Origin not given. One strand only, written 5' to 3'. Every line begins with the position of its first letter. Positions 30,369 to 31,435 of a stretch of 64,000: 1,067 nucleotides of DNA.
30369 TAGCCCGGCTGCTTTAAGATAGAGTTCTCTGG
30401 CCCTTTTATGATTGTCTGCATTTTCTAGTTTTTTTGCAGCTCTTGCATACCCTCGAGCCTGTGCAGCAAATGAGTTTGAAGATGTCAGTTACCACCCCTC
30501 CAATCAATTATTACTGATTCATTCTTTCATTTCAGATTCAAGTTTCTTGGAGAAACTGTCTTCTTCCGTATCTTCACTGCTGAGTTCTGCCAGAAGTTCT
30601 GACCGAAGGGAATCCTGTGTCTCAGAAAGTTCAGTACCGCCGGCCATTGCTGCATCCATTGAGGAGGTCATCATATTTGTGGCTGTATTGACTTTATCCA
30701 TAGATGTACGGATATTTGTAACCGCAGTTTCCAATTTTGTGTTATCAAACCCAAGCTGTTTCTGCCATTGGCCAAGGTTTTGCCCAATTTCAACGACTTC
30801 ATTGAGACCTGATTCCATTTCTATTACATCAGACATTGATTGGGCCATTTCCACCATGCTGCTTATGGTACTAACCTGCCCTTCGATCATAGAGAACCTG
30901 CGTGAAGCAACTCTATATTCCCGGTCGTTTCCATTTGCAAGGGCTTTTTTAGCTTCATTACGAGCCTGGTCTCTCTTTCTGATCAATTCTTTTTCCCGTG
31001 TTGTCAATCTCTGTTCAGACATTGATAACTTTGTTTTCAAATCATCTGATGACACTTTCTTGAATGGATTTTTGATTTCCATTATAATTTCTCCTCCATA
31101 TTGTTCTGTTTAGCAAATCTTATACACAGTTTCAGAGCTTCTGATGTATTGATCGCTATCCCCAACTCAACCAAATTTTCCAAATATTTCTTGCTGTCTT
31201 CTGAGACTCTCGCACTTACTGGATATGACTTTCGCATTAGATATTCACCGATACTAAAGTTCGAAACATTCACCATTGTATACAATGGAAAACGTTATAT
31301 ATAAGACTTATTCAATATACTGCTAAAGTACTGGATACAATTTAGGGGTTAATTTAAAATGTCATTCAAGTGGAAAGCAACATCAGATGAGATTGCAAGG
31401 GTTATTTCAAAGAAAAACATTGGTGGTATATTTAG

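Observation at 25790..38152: Island-borne ESCRT-III/Vps4 pair co-located with SPFH protein and a family of receptor-like membrane proteins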

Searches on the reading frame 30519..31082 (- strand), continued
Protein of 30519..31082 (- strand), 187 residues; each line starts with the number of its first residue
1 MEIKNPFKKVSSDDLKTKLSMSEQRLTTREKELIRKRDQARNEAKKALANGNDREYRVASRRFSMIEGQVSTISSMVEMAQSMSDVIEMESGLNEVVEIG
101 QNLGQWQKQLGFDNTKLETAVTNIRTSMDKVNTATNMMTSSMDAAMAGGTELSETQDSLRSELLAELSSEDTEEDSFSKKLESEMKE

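Call 54: search_solved_structures(query=A2, max_evalue=10, show_alignments=2)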
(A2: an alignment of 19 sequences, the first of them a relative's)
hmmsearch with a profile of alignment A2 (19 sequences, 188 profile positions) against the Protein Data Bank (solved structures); distinct sequences matched with E-value up to 10: 5.
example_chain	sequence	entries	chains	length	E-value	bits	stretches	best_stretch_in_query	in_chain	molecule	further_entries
3kqf_A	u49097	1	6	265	0.045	16.4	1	101-155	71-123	Enoyl-CoA hydratase/isomerase family protein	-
7p3r_A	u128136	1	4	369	0.075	15.7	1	54-133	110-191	MakA tetramer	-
6dfp_A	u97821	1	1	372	0.077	15.7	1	54-133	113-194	VCA0883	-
6ezv_X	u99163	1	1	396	0.085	15.5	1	54-133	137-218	Non-hemolytic enterotoxin lytic component L1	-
6qbi_A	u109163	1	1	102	0.98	12.1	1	104-135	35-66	Surface protein, mlp lipoprotein family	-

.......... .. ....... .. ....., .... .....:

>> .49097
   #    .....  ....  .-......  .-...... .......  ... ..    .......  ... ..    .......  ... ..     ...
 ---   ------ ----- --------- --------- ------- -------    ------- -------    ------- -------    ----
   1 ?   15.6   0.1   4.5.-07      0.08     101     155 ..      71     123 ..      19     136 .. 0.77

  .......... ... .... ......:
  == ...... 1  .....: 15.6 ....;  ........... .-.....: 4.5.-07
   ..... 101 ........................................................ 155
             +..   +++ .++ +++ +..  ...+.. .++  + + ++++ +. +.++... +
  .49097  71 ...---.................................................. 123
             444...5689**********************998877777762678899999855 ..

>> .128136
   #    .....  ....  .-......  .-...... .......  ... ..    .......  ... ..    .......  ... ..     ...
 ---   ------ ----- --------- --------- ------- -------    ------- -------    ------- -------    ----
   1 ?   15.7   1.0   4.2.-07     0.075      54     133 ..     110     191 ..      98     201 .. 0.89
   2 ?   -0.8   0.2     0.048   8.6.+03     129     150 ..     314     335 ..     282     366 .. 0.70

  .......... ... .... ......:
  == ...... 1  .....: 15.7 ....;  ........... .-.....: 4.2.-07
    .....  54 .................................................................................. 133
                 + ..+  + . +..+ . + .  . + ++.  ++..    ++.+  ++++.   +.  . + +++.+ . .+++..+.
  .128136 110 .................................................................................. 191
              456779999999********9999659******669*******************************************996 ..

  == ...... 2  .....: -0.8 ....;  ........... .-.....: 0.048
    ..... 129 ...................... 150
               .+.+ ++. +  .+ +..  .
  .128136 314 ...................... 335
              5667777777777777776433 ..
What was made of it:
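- On ESCRT-III (Snf7/CdvB) superfamily: The family profile does not hit solved ESCRT-III chains by sequence (call 54).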

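Call 55: search_protein_families(library=pfam, alignment_id=A2, max_evalue=0.1)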
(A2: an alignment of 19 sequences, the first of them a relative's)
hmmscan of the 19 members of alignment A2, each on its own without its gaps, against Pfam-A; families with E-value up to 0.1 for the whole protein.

A. member 1, P0001 (187 aa): 5 families
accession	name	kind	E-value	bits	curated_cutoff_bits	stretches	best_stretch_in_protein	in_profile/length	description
PF02583.22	Trns_repr_metal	-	0.0065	17.3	22.8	1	60-88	6-34/78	Metal-sensitive transcriptional repressor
PF03357.26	Snf7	-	0.01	15.9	27.3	1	18-171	5-157/171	Snf7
PF03449.20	GreA_GreB_N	-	0.037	14.7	24.5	0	24-81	9-70/71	Transcription elongation factor, N-terminal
PF15898.10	PRKG1_interact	-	0.04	15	32.4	1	11-83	12-85/101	cGMP-dependent protein kinase interacting domain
PF08649.15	DASH_Dad1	-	0.096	13.3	31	0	119-153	8-42/55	DASH complex subunit Dad1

B. families by the number of members that match (of 19 scanned): 17 families
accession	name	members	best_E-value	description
PF03357.26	Snf7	16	3.1e-05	Snf7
PF00700.27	Flagellin_C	5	9.3e-05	Bacterial flagellin C-terminal helical region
PF00836.24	Stathmin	5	0.00027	Stathmin family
PF01565.28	FAD_binding_4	5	0.012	FAD binding domain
PF15898.10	PRKG1_interact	4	0.01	cGMP-dependent protein kinase interacting domain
PF02583.22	Trns_repr_metal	2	0.0065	Metal-sensitive transcriptional repressor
PF07195.17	FliD_C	2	0.0065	Flagellar hook-associated protein 2 C-terminus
PF10167.14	BORCS8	2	0.031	BLOC-1-related complex sub-unit 8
PF11053.13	DNA_Packaging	1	0.0023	Terminase DNA packaging enzyme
PF11641.13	Antigen_Bd37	1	0.017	Glycosylphosphatidylinositol-anchored merozoite surface protein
PF20891.2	DUF6844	1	0.031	Domain of unknown function (DUF6844)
PF04513.17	Baculo_PEP_C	1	0.032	Baculovirus polyhedron envelope protein, PEP, C terminus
PF03449.20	GreA_GreB_N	1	0.037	Transcription elongation factor, N-terminal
PF21788.2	TNP-like_GBD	1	0.052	TNP-like, GTP-binding insertion domain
PF25032.1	N-HEAT_ATR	1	0.079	Serine/threonine-protein kinase ATR, N-HEAT region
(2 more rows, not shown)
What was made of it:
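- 30519..31082 (-): Divergent ESCRT-III (Snf7-like) protein of 187 aa with an acidic C-terminal helix. 16 of 19 family members match Snf7, best 3.1e-5 (call 55).
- On ESCRT-III (Snf7/CdvB) superfamily: 16 of 19 family members match, best 3.1e-5 (call 55).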

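Call 76: search_protein_families(library=padloc, proteins=[window:30519-31082:-], max_evalue=0.001)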
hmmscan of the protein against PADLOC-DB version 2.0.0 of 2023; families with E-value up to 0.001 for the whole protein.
window:30519-31082:- (187 aa): 0 families

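Call 93: search_protein_families(library=ncbifam, proteins=[L006:10618-11778:+], max_evalue=1e-30)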
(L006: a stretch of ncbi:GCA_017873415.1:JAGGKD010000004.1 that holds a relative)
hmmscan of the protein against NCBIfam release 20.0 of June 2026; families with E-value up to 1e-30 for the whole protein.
L006:10618-11778:+ (386 aa): 10 families
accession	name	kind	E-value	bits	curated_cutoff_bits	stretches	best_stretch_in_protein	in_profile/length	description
TIGR01243.1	CDC48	subfamily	1.4e-80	271.6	802.65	1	104-352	444-706/733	CDC48 family AAA ATPase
NF003069.1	PRK03992.1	subfamily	6.6e-76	255.9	500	1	104-355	122-371/379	proteasome-activating nucleotidase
TIGR01242.2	TIGR01242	subfamily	1.8e-71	241.1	500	1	104-355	105-354/362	proteasome-activating nucleotidase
NF041006.2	cell_div_CdvC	equivalog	1.1e-70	238.4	650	1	1-368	1-361/370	cell division protein CdvC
TIGR01241.2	FtsH_fam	equivalog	1.2e-62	212.5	600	1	94-329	143-380/598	ATP-dependent zinc metalloprotease FtsH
NF047748.1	PrtsmActNtasePan1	equivalog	3.4e-61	207.5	750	1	104-355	139-388/405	proteasome-activating nucleotidase Pan1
NF047747.1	PrtsmActNtasePan2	equivalog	4.2e-60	204.1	700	1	103-355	141-391/397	proteasome-activating nucleotidase Pan2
TIGR03689.1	pup_AAA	equivalog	3.7e-52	177.7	504.75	1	98-304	167-389/512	proteasome ATPase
NF008004.0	PRK10733.1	equivalog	5.2e-47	160.2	1008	1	105-350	144-386/644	ATP-dependent zinc metalloprotease FtsH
NF042959.1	IteA_antiphage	equivalog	5.8e-38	131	510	1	94-327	76-300/367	anti-phage ATPase IteA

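Call 94: find_encoding_contigs(protein=P0305, flank=10000, max_places=5)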
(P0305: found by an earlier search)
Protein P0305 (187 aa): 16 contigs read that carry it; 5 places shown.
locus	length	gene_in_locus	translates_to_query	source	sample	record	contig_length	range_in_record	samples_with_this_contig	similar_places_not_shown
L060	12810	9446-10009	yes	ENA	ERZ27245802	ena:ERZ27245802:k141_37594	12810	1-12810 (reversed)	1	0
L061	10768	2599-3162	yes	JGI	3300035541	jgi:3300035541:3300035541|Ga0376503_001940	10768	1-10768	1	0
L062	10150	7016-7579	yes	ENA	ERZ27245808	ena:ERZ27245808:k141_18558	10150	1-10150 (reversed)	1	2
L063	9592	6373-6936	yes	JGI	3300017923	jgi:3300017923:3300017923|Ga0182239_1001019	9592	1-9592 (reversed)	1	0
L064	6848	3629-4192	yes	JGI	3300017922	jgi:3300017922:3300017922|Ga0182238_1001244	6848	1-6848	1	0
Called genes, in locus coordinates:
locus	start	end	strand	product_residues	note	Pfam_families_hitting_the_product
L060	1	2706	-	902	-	?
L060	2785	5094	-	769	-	PF03781:FGE-sulfatase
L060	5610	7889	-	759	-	PF04069:OpuAC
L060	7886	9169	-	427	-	PF01145:Band_7 (weak), PF13248:Zn_ribbon_3 (weak), PF13240:Zn_Ribbon_1 (weak)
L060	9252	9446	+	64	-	-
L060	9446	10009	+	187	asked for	-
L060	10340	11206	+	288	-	PF05496:RuvB_N (weak), PF01637:ATPase_2 (faint), PF13191:AAA_16 (weak), PF07724:AAA_2 (faint), PF13173:AAA_14 (weak), PF00004:AAA, PF07728:AAA_5 (weak), PF17862:AAA_lid_3, +1 more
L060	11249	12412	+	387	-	-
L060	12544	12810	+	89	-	?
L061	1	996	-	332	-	?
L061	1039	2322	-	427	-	PF01145:Band_7 (weak), PF12773:DZR (faint), PF13248:Zn_ribbon_3 (weak), PF24463:DUF7577 (faint), PF13240:Zn_Ribbon_1 (weak)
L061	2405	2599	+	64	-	-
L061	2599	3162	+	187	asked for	-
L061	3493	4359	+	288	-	PF05496:RuvB_N (weak), PF01637:ATPase_2 (faint), PF13191:AAA_16 (weak), PF07724:AAA_2 (faint), PF13173:AAA_14 (weak), PF00004:AAA, PF07728:AAA_5 (weak), PF17862:AAA_lid_3, +1 more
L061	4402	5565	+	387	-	-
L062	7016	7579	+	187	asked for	-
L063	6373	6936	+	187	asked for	-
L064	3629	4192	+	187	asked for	-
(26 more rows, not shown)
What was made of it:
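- Closest known: 'Meth_adaptin' ESCRT system. Different: An OpuAC domain is instead fused to a receptor in the nearest relatives (call 94).
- In the nearest relatives one receptor carries an OpuAC/ProX betaine-binding ectodomain (call 94).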

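Call 99: find_related_loci(query=A2, collection=viral_contigs, flank=10000)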
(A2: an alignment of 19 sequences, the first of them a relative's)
Query A2 (187 aa) in viral_contigs; peptide patterns used: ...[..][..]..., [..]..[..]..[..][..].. (x = any residue, [..] = any of these).
350 stretches matched a pattern, but none encodes a relative of the query by tblastn (E <= 1e-3).

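Call 100: search_dna_similar(query=window:30519-31082:-, collection=plasmids, mode=protein, max_evalue=0.001, max_rows=10)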
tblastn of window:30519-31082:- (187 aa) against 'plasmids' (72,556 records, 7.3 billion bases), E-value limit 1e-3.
No match.

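Call 101: search_dna_similar(query=window:30519-31082:-, collection=phages, mode=protein, max_evalue=0.001, max_rows=10)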
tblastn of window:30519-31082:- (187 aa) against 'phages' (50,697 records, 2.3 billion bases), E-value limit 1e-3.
No match.
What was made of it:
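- No relatives were found in viral contigs, plasmids or phages (calls 99-101).
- Tried and rejected: Virus or plasmid carriage found no support (calls 99-101).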

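Call 104: search_protein_representatives(alignment_id=A2)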
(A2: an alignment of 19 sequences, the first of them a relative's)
Query: 19 sequences, 188 profile positions. Proteins with E-value up to 0.001 (for the whole library): 79; up to 1e-10: 51; up to 1e-30: 29. The best 79 are listed.
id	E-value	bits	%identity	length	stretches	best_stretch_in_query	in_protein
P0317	1.9e-73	262.3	-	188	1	6-185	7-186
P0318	2.7e-72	258.5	-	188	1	1-187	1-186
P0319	7.6e-59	214.7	-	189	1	6-187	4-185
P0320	1.1e-55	204.3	-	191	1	13-182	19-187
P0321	1.9e-53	197.1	-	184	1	6-185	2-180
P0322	7.0e-52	192.0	-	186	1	3-183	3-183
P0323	1.0e-49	184.9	-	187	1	3-185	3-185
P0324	4.0e-49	183.0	-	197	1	9-186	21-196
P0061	2.0e-48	180.7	-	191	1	81-187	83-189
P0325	1.2e-46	174.9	-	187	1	7-183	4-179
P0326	4.9e-46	172.9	-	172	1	23-186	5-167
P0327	9.2e-46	172.0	-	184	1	6-185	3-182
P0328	1.8e-44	167.8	-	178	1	15-184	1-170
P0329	9.6e-43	162.2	-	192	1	9-181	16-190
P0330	2.5e-42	160.8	-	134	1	65-187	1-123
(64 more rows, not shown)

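Call 106: search_protein_families(library=pfam, alignment_id=A6, max_evalue=0.01)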
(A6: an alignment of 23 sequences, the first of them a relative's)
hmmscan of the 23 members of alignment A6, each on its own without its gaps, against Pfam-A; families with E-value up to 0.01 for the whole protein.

A. member 1, P0345 (199 aa): 1 family
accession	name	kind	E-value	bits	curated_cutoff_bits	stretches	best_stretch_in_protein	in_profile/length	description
PF04309.18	G3P_antiterm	-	0.0002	21.3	27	1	93-179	28-114/173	Glycerol-3-phosphate responsive antiterminator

B. families by the number of members that match (of 23 scanned): 7 families
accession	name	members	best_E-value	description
PF03357.26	Snf7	2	9e-07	Snf7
PF04309.18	G3P_antiterm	1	0.0002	Glycerol-3-phosphate responsive antiterminator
PF04963.19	Sigma54_CBD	1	0.002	Sigma-54 factor, core binding domain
PF14523.12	Syntaxin_2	1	0.0032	Syntaxin-like protein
PF12128.14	DUF3584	1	0.0039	Protein of unknown function (DUF3584)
PF19506.4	DUF6040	1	0.0076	Family of unknown function (DUF6040)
PF02403.27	Seryl_tRNA_N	1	0.0093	Seryl-tRNA synthetase N-terminal domain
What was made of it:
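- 30519..31082 (-): Two remote relatives match at up to 9e-7 (call 106).
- On ESCRT-III (Snf7/CdvB) superfamily: 2 of 23 remote relatives match, best 9e-7 (call 106).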

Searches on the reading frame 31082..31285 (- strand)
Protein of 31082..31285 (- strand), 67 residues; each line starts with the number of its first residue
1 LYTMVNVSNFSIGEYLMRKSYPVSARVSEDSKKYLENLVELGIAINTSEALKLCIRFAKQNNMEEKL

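Call 5: search_protein_families(library=pfam, proteins=[window:31082-31285:-], max_evalue=0.1)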
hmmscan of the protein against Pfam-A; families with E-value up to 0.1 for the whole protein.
window:31082-31285:- (67 aa): 2 families
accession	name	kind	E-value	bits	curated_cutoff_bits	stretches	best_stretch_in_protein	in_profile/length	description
PF00808.29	CBFD_NFYB_HMF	-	0.013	16.2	21.4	1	16-54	11-48/65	Histone-like transcription factor (CBF/NF-Y) and archaeal histone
PF01402.27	RHH_1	-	0.054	13.9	20.5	1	23-58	2-36/39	Ribbon-helix-helix protein, copG family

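Call 13: search_protein_families(library=ncbifam, proteins=[window:31082-31285:-], max_evalue=0.01)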
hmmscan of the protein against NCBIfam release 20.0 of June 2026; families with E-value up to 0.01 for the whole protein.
window:31082-31285:- (67 aa): 1 family
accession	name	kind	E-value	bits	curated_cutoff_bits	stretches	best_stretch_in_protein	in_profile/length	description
NF058631.1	sRNA_TF_AbmR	equivalog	4.6e-05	23.1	160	1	19-62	100-143/167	ATP-binding transcription factor AbmR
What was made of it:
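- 31082..31237 (-): Small RHH-like (AbmR/Mb1296 C-terminal-like) protein of 51 aa. Its stop overlaps the ESCRT-III start by 1 nt. It is the presumed regulator of the operon. Pfam RHH_1 E=0.054 and NCBIfam AbmR C-terminal region E=4.6e-5 (calls 5, 13).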

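Call 76: search_protein_families(library=padloc, proteins=[window:31082-31285:-], max_evalue=0.001)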
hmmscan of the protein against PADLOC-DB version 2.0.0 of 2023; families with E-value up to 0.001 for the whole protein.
window:31082-31285:- (67 aa): 0 families
